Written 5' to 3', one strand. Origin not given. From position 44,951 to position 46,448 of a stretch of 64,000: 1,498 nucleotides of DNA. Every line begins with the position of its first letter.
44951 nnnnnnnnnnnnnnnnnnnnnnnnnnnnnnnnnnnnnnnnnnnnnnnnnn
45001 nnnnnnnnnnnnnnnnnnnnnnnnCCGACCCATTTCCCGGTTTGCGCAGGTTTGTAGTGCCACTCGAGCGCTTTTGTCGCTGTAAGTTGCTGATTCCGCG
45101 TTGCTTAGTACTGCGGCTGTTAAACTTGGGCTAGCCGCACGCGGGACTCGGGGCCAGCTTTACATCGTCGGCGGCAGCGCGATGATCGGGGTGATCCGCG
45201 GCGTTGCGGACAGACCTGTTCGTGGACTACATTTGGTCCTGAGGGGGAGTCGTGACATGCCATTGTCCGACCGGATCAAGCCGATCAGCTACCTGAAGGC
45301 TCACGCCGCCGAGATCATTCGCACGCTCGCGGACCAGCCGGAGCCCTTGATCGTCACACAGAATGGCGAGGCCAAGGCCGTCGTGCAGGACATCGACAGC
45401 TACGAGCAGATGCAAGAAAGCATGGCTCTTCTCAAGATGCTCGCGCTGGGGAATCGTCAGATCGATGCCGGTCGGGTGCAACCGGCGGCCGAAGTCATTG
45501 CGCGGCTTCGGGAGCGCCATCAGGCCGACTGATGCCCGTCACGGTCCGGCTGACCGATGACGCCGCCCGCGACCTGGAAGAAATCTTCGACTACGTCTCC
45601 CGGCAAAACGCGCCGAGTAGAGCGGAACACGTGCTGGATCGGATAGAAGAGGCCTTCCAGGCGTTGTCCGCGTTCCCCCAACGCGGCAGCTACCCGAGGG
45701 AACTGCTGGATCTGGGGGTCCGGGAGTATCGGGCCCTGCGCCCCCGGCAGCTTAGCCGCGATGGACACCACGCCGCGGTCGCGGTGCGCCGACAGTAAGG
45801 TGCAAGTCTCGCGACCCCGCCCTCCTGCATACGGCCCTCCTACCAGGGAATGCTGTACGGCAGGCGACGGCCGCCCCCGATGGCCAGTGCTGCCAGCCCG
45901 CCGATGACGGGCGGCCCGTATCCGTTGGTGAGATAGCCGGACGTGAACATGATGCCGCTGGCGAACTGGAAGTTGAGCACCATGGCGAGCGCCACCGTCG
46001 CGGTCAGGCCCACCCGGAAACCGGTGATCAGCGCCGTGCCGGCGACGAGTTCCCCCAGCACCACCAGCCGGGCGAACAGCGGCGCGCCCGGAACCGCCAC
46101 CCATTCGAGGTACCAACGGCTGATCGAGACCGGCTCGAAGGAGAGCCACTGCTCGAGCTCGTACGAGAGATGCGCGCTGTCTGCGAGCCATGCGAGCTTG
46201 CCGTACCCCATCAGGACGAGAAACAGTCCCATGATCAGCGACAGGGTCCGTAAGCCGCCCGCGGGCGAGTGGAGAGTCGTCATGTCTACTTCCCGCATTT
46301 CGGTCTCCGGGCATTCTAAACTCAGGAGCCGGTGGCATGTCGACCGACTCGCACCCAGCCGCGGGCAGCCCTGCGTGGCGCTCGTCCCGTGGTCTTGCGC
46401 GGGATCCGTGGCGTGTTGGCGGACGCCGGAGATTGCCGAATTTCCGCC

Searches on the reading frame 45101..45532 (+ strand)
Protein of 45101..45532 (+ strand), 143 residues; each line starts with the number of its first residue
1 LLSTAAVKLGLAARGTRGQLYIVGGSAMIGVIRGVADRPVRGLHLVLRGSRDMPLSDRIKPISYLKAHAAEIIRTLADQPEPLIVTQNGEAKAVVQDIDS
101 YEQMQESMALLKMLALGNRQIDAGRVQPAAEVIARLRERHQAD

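Call 42: search_protein_families(library=pfam, proteins=[window:45101-45532:+], max_evalue=0.01)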
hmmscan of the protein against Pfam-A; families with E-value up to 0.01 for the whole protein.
window:45101-45532:+ (143 aa): 2 families
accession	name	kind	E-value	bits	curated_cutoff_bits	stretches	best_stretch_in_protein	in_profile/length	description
PF02604.26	PhdYeFM_antitox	-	2.7e-16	59.5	29.8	1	58-125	2-69/74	Antitoxin Phd_YefM, type II toxin-antitoxin system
PF21086.3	ACT_PSP_2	-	0.0049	17.4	24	0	27-48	29-50/77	ACT domain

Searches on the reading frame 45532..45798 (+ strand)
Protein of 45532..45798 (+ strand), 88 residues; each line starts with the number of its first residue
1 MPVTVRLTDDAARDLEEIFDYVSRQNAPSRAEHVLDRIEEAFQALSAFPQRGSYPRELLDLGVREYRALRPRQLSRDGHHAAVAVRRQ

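Call 42: search_protein_families(library=pfam, proteins=[window:45532-45798:+], max_evalue=0.01)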
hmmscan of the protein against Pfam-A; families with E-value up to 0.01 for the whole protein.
window:45532-45798:+ (88 aa): 1 family
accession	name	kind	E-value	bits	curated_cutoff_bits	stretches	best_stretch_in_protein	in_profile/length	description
PF05016.21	ParE_toxin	-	5.7e-13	49.7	23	1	5-67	1-61/89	ParE toxin of type II toxin-antitoxin system, parDE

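Call 72: find_homologous_proteins(query=window:45532-45798:+, max_evalue=0.001)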
Query window:45532-45798:+ (88 aa): 118 proteins with E <= 0.001 among 133 candidates.
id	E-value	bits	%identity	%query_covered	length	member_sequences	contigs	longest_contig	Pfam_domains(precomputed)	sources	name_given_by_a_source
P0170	1.7e-49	183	100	100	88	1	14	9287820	PF05016.22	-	-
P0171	3.5e-35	137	100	76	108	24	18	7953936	PF05016.22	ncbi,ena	-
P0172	6.7e-34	133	99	76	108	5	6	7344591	PF05016.22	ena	-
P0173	1.6e-33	132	96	76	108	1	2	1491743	PF05016.22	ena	-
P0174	2.1e-33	132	94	76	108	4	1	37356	PF05016.22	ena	-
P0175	1.1e-32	129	91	78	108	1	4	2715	PF05016.22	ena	-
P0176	3.0e-32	128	94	76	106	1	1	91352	PF05016.22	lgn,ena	-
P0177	4.9e-32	127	94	76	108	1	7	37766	PF05016.22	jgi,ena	-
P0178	5.2e-32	127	94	76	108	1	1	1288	PF05016.22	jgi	-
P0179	2.3e-31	125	88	78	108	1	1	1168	PF05016.22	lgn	-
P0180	3.1e-31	125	90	76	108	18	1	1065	PF05016.22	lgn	-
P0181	5.1e-31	124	93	76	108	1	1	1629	PF05016.22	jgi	-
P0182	6.2e-31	124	93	76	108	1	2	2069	PF05016.22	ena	-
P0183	1.1e-30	123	84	78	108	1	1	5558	PF05016.22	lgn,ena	-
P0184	2.5e-30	122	90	76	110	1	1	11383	PF05016.22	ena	-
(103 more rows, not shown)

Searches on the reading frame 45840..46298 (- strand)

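Call 42: search_protein_families(library=pfam, proteins=[window:45840-46298:-], max_evalue=0.01)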
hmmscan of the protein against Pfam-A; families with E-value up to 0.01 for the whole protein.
window:45840-46298:- (152 aa): 1 family
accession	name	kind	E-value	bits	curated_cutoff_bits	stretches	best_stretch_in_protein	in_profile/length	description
PF07681.17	DoxX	-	0.0019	19.2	23.6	1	21-110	7-79/85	DoxX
